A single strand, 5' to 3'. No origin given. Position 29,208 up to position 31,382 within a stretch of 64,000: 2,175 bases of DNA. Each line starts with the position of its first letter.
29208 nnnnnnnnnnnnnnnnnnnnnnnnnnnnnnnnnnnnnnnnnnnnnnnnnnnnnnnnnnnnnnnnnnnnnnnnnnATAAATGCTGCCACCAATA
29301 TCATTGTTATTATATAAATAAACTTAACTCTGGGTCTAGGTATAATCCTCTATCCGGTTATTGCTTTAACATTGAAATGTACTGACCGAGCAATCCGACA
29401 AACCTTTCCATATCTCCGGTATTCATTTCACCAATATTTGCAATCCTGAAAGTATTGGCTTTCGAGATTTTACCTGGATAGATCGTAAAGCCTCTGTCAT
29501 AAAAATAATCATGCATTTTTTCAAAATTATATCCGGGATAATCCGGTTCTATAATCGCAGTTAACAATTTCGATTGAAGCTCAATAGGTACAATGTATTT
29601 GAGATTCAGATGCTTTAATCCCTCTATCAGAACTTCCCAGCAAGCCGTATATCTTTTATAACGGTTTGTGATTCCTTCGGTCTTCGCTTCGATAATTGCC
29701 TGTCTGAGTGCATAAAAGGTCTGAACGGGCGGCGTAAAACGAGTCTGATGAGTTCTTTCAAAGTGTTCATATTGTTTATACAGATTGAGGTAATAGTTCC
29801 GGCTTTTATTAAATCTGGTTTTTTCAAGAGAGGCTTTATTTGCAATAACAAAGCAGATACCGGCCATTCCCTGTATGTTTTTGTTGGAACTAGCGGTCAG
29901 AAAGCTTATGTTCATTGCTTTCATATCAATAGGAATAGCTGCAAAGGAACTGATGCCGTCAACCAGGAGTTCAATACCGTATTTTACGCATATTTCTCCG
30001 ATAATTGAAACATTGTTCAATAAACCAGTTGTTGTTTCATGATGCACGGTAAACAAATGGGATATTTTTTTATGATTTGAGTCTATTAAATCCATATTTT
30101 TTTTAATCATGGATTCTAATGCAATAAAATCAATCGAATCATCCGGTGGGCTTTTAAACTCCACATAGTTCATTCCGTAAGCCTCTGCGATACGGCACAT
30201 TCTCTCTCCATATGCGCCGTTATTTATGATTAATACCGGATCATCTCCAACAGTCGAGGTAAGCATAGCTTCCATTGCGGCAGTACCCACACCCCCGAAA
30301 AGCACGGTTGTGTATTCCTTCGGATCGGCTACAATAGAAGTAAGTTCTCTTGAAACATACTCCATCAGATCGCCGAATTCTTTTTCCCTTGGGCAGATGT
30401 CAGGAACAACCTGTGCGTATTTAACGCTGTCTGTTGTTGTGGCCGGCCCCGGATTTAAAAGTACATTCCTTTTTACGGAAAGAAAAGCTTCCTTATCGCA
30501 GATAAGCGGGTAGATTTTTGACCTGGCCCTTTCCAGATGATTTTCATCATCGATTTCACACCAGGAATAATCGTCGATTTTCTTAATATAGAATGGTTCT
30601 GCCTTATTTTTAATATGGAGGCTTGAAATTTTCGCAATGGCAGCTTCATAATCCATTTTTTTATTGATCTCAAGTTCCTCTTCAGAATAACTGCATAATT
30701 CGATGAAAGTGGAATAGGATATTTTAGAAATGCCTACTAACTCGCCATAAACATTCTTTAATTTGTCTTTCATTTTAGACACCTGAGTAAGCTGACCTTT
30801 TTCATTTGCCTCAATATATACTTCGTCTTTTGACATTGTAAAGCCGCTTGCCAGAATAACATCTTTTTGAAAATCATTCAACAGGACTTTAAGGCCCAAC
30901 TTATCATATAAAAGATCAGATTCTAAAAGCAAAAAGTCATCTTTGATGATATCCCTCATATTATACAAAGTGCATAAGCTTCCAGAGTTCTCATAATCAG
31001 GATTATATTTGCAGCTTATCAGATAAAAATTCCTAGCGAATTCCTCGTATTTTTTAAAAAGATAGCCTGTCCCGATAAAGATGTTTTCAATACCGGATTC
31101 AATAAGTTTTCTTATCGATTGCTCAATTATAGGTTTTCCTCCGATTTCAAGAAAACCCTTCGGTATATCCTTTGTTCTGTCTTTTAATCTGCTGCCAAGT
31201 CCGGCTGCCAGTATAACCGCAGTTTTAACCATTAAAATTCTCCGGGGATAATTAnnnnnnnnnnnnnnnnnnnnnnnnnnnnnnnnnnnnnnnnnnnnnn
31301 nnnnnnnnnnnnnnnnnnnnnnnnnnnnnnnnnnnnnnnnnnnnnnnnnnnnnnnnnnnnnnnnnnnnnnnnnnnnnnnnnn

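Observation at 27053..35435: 2-Aminoethylphosphonate pathway with two different nucleotidyltransferase fusions plus two candidate transferases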

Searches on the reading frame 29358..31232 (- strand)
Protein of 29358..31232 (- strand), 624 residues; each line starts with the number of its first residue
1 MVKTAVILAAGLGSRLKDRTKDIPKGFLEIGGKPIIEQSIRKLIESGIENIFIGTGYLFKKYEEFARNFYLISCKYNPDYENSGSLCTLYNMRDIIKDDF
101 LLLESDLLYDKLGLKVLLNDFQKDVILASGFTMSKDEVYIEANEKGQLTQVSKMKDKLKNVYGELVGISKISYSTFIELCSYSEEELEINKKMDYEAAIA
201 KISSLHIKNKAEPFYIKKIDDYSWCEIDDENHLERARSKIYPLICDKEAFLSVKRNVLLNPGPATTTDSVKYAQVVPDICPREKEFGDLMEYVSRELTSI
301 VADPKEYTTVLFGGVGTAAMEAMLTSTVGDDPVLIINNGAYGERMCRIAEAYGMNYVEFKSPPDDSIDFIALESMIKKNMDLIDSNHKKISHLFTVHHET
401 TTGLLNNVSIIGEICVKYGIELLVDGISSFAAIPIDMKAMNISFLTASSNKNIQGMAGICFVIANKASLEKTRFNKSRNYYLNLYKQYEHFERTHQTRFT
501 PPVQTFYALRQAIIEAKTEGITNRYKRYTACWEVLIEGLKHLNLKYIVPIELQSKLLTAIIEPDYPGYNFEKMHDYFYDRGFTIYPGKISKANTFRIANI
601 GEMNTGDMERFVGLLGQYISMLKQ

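Call 3: search_protein_families(library=pfam, proteins=[window:29358-31232:-], max_evalue=0.01)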
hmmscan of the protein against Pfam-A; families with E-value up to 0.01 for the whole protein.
window:29358-31232:- (624 aa): 4 families
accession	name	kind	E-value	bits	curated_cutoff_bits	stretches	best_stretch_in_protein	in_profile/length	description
PF00266.25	Aminotran_5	-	1.1e-16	61.2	21.5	1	274-546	29-298/371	Aminotransferase class-V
PF00483.29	NTP_transferase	-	3.6e-11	43.6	21.2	1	5-124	2-127/245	Nucleotidyl transferase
PF12804.13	NTP_transf_3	-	1.9e-08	35.1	27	1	5-105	1-94/160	MobA-like NTP transferase domain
PF01128.25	IspD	-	8.8e-05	22.8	27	1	5-51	3-47/221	2-C-methyl-D-erythritol 4-phosphate cytidylyltransferase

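Call 4: search_protein_families(library=ncbifam, proteins=[window:29358-31232:-], max_evalue=0.01)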
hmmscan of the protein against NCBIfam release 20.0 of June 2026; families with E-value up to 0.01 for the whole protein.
window:29358-31232:- (624 aa): 52 families (the best 25 are shown)
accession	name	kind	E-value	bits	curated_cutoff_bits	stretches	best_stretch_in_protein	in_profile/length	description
TIGR03301.1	PhnW-AepZ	equivalog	8.5e-113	377.3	360.8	1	257-617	1-353/355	2-aminoethylphosphonate aminotransferase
NF010006.0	PRK13479.1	equivalog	2.7e-92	309.8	296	1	255-617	5-359/369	2-aminoethylphosphonate--pyruvate transaminase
TIGR02326.1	transamin_PhnW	equivalog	1.7e-91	307.1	400.8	1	255-619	3-360/363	2-aminoethylphosphonate--pyruvate transaminase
NF045640.1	AspGlyoxATaseBhcA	equivalog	6.5e-26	91.2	650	1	254-604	3-349/395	L-aspartate--glyoxylate aminotransferase BhcA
NF046070.1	PyrdoxPyrvTramin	equivalog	2.5e-25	89.1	600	1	257-547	7-290/369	pyridoxamine--pyruvate transaminase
TIGR03992.1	Arch_glmU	subfamily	1.7e-17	63.4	292.1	1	4-195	2-195/393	bifunctional sugar-1-phosphate nucleotidylyltransferase/acetyltransferase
NF041135.1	IPPtranDIPPsyn_Thcocales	equivalog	3.3e-17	62.6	580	1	4-240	2-217/419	bifunctional L-myo-inositol-1-phosphate cytidylyltransferase/CDP-L-myo-inositol myo-inositolphosphotransferase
NF041313.1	UDPGP_AglF_Halo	equivalog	3.4e-17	62.7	400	1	4-124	2-122/234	UTP--glucose-1-phosphate uridylyltransferase AglF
NF045761.1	NAMPUrTaseMurU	equivalog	1.5e-12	47.9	250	1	5-110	3-111/226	N-acetylmuramate alpha-1-phosphate uridylyltransferase MurU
NF041173.1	Sug_nt_acttase_Thmprot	equivalog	6.1e-12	45.2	600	1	5-191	3-191/405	bifunctional sugar-1-phosphate nucleotidylyltransferase/acetyltransferase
NF049965.1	GlMnHpPGnyltfHddC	equivalog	7.4e-11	42.1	300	1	4-151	2-149/221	D-glycero-D-manno-heptose 1-phosphate guanosyltransferase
NF003764.0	PRK05355.1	equivalog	9.2e-11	41.3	253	1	277-513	37-248/357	3-phosphoserine/phosphohydroxythreonine transaminase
TIGR01099.1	galU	equivalog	9.9e-10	38.4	326.8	1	2-58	1-57/261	UTP--glucose-1-phosphate uridylyltransferase GalU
TIGR02623.1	G1P_cyt_trans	equivalog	4.5e-09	36.1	300.25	1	5-74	3-72/255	glucose-1-phosphate cytidylyltransferase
TIGR01977.1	am_tr_V_EF2568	hypoth_equivalog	6.9e-09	35.2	377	1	369-543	116-290/376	cysteine desulfurase family protein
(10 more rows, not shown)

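Call 5: search_solved_structures(query=window:29358-31232:-, max_evalue=0.001, show_alignments=2)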
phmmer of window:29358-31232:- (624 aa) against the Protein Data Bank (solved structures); distinct sequences matched with E-value up to 0.001: 57.
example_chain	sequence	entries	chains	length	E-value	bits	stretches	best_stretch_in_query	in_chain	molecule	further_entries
6pd1_A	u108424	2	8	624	2.8e-195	653.9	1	1-620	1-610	Nucleotidyl transferase/aminotransferase, class V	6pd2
1m32_A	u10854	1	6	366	5e-65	223.8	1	256-610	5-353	2-aminoethylphosphonate-pyruvate aminotransferase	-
9kk8_A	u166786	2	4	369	1.5e-63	219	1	256-616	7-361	2-aminoethylphosphonate--pyruvate transaminase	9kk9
9kka_A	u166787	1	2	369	9.9e-63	216.2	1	256-616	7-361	2-aminoethylphosphonate--pyruvate transaminase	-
7e7g_A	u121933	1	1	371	3.3e-53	184.8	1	255-620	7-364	2-aminoethylphosphonate--pyruvate transaminase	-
1vjo_A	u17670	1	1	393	1.1e-27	100.5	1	251-564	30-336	alanine--glyoxylate aminotransferase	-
3kgw_A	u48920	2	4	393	1.4e-25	93.6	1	251-590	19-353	Alanine-glyoxylate aminotransferase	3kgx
2yri_A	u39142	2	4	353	1.6e-25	93.4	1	257-601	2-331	Aminotransferase, class V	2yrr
3zrp_A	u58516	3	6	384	6.2e-25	91.4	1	257-606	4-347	SERINE-PYRUVATE AMINOTRANSFERASE (AGXT)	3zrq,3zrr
2ch1_A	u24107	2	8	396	7.4e-24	87.8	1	252-579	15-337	3-HYDROXYKYNURENINE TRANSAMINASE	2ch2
6mfb_A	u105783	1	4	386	1e-22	84.1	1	253-579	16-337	Serine--pyruvate aminotransferase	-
4cbs_A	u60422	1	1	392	1.4e-20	77.1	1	251-588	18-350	SERINE--PYRUVATE AMINOTRANSFERASE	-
4cbr_A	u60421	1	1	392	1.9e-20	76.6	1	251-588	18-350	SERINE--PYRUVATE AMINOTRANSFERASE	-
7ns7_A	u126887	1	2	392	3.3e-20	75.8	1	251-588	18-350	L-alanine:glyoxylate aminotransferase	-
2yob_A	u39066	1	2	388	3.4e-20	75.7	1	251-588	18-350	SERINE--PYRUVATE AMINOTRANSFERASE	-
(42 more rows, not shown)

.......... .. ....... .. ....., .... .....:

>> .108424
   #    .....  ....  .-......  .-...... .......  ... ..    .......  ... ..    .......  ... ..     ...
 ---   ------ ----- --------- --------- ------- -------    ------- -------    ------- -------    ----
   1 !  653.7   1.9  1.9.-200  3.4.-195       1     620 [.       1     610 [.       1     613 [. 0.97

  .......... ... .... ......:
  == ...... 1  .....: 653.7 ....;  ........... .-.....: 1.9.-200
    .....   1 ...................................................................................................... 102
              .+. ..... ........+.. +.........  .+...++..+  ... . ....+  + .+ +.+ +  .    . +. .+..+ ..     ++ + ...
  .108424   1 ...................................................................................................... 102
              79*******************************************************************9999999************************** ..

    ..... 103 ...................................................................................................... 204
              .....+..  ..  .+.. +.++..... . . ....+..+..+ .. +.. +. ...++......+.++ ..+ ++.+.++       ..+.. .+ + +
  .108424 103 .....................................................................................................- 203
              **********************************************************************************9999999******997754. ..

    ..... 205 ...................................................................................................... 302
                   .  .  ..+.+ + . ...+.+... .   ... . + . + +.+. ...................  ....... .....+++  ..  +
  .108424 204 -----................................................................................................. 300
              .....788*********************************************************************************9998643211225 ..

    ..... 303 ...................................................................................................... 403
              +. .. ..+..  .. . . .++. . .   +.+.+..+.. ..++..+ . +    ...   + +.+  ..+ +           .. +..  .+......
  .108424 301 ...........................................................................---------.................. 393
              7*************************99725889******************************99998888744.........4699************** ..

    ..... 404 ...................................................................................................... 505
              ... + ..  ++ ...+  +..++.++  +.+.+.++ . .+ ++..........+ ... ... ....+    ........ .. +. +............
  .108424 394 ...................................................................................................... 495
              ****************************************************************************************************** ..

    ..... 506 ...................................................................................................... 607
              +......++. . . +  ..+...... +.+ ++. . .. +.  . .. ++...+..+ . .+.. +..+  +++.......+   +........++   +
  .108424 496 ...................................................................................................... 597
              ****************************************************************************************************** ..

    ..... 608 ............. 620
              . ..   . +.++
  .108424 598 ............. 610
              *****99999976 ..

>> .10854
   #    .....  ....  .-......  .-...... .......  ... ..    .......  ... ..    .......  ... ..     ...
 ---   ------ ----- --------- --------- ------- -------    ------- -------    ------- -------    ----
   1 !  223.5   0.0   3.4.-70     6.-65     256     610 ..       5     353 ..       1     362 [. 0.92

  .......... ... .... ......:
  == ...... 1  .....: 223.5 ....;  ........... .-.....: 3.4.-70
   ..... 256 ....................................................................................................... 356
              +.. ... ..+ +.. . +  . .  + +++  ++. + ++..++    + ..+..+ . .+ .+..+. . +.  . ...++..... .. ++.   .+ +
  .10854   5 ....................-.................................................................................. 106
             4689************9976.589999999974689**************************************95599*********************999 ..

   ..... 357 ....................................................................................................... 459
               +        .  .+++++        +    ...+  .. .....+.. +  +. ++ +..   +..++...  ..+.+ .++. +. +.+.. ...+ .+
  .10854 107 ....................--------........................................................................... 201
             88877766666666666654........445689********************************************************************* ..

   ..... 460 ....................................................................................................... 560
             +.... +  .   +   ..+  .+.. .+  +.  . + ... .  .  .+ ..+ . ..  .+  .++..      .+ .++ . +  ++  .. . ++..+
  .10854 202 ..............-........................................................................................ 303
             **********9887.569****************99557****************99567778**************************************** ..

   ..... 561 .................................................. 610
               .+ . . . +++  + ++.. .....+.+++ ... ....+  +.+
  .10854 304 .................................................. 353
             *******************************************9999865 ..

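Call 14: find_related_loci(query=window:29358-31232:-, collection=genome_contigs, flank=10000)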
Query window:29358-31232:- (624 aa) in genome_contigs; peptide patterns used: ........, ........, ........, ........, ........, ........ (x = any residue, [..] = any of these).
84 stretches matched a pattern; 36 encode a relative of the query (tblastn E <= 1e-3); 36 distinct loci.
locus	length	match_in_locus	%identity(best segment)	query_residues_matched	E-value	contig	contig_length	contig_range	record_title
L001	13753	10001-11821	58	1-619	0e+0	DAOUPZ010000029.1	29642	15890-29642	MAG TPA_asm: Clostridia bacterium isolate CSMAG_113 CSMAG_113_k141_3363965_length_29642_cov_21.9843, whole genome shotgu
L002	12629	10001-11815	53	1-618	0e+0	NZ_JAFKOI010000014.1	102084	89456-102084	Bacillus sp. NTK071 NODE_14_length_102084_cov_50.750532, whole genome shotgun sequence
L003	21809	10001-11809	53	1-624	0e+0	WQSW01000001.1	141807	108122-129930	MAG: Treponema sp. isolate Co191P3bin32 JGI24695J34938_10000006, whole genome shotgun sequence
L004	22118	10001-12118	50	1-622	0e+0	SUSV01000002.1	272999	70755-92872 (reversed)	MAG: Thermoplasmata archaeon isolate SIG3 NODE_69_length_272999_cov_15.221411, whole genome shotgun sequence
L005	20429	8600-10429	50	1-623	0e+0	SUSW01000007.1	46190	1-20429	MAG: Thermoplasmata archaeon isolate SIG4 k141_81744, whole genome shotgun sequence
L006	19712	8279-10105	50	1-622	0e+0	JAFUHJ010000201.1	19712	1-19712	MAG: Candidatus Methanomethylophilaceae archaeon isolate RGIG4496 Roe_deer_Omasum.Co__c997334, whole genome shotgun sequ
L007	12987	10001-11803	52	5-619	0e+0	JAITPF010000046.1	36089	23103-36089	MAG: Endomicrobium sp. isolate Po218_bin97 k119_405830, whole genome shotgun sequence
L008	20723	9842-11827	45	1-619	0e+0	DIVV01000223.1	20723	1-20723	MAG TPA_asm: bacterium UBP16_UBA6123 isolate UBA6123 UBA6123_contig_60244, whole genome shotgun sequence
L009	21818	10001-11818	49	1-619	3e-177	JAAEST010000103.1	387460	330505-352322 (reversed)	MAG: Oligoflexia bacterium isolate Ust_19 UstG_CONTIG4814756, whole genome shotgun sequence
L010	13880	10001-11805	61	1-620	0e+0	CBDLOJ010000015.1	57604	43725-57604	MAG TPA_asm: uncultured Arcobacter sp. isolate SRR2018010_binner123_Refined_3 genome assembly, contig: ERZ3820729.83, wh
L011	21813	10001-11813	55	1-619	0e+0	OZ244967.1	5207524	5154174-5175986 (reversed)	MAG: Granulosicoccaceae bacterium isolate 69fe04f5-5af2-44a6-ae30-c983e8064af8 genome assembly, chromosome: 1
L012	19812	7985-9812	50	1-622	2e-179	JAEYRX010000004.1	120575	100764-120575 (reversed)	MAG: Bacillota bacterium isolate OH_CBB_75 k127_579845, whole genome shotgun sequence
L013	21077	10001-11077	47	253-619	3e-103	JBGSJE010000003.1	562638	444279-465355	MAG: Chryseolinea sp. isolate JTS-AC15 k141_22313, whole genome shotgun sequence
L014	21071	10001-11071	46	255-619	4e-103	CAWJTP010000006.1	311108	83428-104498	MAG: uncultured Cytophagales bacterium isolate MFD04212.bin.3.37 genome assembly, contig: contig_2033, whole genome shot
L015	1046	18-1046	51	1-347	4e-113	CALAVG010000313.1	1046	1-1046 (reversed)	MAG TPA_asm: uncultured Methanomicrobiales archaeon isolate ERR1278105_bin.204_CONCOCT_v1.1_MAG genome assembly, contig:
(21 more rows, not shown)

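Call 19: find_encoding_contigs(protein=window:29358-31232:-, flank=10000, max_places=4)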
Protein window:29358-31232:- (624 aa): no gene with exactly this product is on record in the collection.

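Call 51: find_homologous_proteins(query=window:29358-31232:-, max_evalue=1e-30)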
Query window:29358-31232:- (624 aa): 6750 proteins with E <= 1e-30 among 8000 candidates; the best 120 are listed.
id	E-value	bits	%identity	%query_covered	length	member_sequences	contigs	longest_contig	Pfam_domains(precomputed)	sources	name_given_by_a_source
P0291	0.0e+0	1411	100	100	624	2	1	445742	PF00483.30,PF00266.26,PF12804.14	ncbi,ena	-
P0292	0.0e+0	1112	79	100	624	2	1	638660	PF00483.30,PF01128.26,PF00266.26,PF12804.14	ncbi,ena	-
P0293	2.0e-236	805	60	100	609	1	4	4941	PF00483.30,PF00266.26,PF12804.14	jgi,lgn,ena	-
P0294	5.7e-232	790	57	100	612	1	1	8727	PF00266.26,PF12804.14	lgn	-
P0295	5.7e-231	787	58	100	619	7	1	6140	PF00266.26,PF12804.14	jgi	-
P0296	4.3e-230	784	58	99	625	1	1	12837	PF00483.30,PF00266.26,PF12804.14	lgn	-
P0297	7.7e-230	783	57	99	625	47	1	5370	PF00483.30,PF00266.26,PF12804.14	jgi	jgi:2-aminoethylphosphonate-pyruvate transaminase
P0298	1.4e-229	782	57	99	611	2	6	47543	PF00483.30,PF01128.26,PF00266.26,PF01053.27,PF12804.14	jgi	jgi:2-aminoethylphosphonate-pyruvate transaminase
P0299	2.0e-229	782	58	99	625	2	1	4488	PF00483.30,PF00266.26,PF01053.27,PF12804.14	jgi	jgi:2-aminoethylphosphonate-pyruvate transaminase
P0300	4.6e-229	780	58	99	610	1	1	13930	PF00483.30,PF01128.26,PF00266.26,PF20202.5,PF12804.14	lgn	-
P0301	7.8e-229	780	58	99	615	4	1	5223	PF00483.30,PF01128.26,PF00266.26,PF01053.27,PF12804.14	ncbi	-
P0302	1.2e-228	779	56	99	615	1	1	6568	PF00483.30,PF00266.26,PF12804.14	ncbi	-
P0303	3.0e-228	778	58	99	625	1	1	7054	PF00483.30,PF00266.26,PF12804.14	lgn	-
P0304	6.9e-228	777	56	99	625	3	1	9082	PF00483.30,PF00266.26,PF12804.14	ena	-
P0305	7.8e-228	776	57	99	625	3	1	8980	PF00483.30,PF00266.26,PF12804.14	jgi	jgi:2-aminoethylphosphonate-pyruvate transaminase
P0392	1.6e-213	729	55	100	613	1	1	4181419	PF00483.30,PF00266.26,PF01053.27,PF12804.14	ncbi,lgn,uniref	ncbi:2-aminoethylphosphonate aminotransferase [Priestia megaterium]|uniref:2-aminoethylphosphonate a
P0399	5.5e-213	727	54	100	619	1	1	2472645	PF00483.30,PF00266.26,PF12804.14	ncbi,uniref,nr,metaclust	ncbi:2-aminoethylphosphonate aminotransferase [Spirochaeta thermophila]|uniref:2-aminoethylphosphona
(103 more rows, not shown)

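Call 52: find_encoding_contigs(protein=P0291, flank=10000, max_places=2)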
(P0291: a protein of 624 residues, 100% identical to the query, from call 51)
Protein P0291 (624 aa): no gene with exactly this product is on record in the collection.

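Call 53: find_encoding_contigs(protein=P0399, flank=10000, max_places=1)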
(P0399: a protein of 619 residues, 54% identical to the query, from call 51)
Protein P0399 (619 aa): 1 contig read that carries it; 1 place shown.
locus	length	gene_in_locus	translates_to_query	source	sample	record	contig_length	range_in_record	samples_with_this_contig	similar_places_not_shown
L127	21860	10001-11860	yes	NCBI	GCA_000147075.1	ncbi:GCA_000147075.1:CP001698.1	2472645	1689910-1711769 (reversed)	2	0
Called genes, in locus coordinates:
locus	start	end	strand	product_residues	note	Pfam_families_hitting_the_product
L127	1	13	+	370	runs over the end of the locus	PF13477:Glyco_trans_4_2, PF13439:Glyco_transf_4, PF13579:Glyco_trans_4_4, PF20706:GT4-conflict, PF00534:Glycos_transf_1, PF13692:Glyco_trans_1_4, PF13524:Glyco_trans_1_2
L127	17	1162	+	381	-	PF13439:Glyco_transf_4, PF20706:GT4-conflict, PF00534:Glycos_transf_1, PF13692:Glyco_trans_1_4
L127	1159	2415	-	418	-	PF13439:Glyco_transf_4, PF00534:Glycos_transf_1, PF20706:GT4-conflict, PF13692:Glyco_trans_1_4, PF13524:Glyco_trans_1_2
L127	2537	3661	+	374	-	PF02706:Wzz, PF13807:GNVR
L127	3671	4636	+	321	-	PF00535:Glycos_transf_2, PF13641:Glyco_tranf_2_3 (weak), PF10111:Glyco_tranf_2_2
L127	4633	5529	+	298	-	-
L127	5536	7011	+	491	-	PF01943:Polysacc_synt, PF03023:MurJ (faint), PF13440:Polysacc_synt_3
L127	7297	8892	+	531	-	PF13714:PEP_mutase, PF00483:NTP_transferase (faint), PF12804:NTP_transf_3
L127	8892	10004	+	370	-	PF02776:TPP_enzyme_N (weak), PF02775:TPP_enzyme_C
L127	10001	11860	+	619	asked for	PF00483:NTP_transferase (weak), PF12804:NTP_transf_3, PF00266:Aminotran_5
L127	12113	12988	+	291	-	PF04991:LicD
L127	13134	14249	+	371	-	PF04015:DUF362, PF12797:Fer4_2 (faint), PF14697:Fer4_21 (faint), PF00037:Fer4 (weak), PF12837:Fer4_6 (faint), PF12838:Fer4_7 (faint), PF00037:Fer4 (weak)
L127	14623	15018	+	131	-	PF05168:HEPN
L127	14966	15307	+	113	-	PF01909:NTP_transf_2, PF18765:Polbeta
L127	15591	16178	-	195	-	PF01914:MarC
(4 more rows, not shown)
